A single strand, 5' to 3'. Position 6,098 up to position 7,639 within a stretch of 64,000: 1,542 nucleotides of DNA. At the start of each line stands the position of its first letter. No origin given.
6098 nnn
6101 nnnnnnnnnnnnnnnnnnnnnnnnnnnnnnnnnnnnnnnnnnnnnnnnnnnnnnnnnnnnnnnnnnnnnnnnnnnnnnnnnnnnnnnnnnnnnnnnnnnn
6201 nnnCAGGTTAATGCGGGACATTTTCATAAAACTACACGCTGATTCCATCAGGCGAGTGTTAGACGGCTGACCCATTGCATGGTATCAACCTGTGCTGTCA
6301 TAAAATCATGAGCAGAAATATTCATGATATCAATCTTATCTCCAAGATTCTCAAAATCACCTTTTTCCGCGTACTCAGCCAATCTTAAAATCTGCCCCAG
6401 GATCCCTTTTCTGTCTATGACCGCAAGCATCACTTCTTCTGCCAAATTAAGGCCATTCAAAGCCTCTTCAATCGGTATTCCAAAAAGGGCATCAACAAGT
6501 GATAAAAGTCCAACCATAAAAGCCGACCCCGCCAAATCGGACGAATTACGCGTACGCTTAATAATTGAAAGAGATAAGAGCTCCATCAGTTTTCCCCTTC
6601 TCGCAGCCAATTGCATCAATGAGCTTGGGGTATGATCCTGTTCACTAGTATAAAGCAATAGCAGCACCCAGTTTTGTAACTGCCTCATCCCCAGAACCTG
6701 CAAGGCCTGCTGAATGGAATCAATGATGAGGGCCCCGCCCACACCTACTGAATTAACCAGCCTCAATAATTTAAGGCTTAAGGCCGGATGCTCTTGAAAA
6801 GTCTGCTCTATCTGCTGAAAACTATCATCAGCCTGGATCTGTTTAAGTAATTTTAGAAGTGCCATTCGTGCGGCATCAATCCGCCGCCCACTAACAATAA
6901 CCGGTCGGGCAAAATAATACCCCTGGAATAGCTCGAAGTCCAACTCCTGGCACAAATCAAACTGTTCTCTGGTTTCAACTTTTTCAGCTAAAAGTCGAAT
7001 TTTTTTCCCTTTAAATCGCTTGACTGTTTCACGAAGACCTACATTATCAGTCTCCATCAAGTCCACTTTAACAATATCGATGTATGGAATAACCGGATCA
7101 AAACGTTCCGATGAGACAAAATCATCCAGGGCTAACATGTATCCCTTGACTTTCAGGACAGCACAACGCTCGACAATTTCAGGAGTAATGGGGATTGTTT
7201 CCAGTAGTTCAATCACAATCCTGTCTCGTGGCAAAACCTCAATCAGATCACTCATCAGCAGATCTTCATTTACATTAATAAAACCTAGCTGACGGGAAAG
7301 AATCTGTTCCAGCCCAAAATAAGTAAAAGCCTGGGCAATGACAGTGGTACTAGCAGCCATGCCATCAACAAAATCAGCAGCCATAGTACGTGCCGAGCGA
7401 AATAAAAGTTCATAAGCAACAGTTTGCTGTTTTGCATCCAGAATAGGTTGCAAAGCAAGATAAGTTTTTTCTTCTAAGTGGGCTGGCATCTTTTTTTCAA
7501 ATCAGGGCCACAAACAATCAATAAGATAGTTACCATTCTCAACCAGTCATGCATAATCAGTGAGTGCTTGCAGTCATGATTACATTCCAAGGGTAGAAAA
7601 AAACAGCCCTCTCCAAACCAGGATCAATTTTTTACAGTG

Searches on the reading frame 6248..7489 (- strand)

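Call 37: search_protein_families(library=pfam, proteins=[window:6248-7489:-], max_evalue=0.01)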
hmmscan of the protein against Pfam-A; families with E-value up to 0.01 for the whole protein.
window:6248-7489:- (413 aa): 2 families
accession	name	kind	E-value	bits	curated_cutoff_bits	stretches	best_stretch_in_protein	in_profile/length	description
PF00563.25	EAL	-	2e-13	50.7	31.3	1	8-196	12-236/236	EAL domain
PF08668.18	HDOD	-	2.6e-13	50.3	22.9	1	214-330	11-128/196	HDOD domain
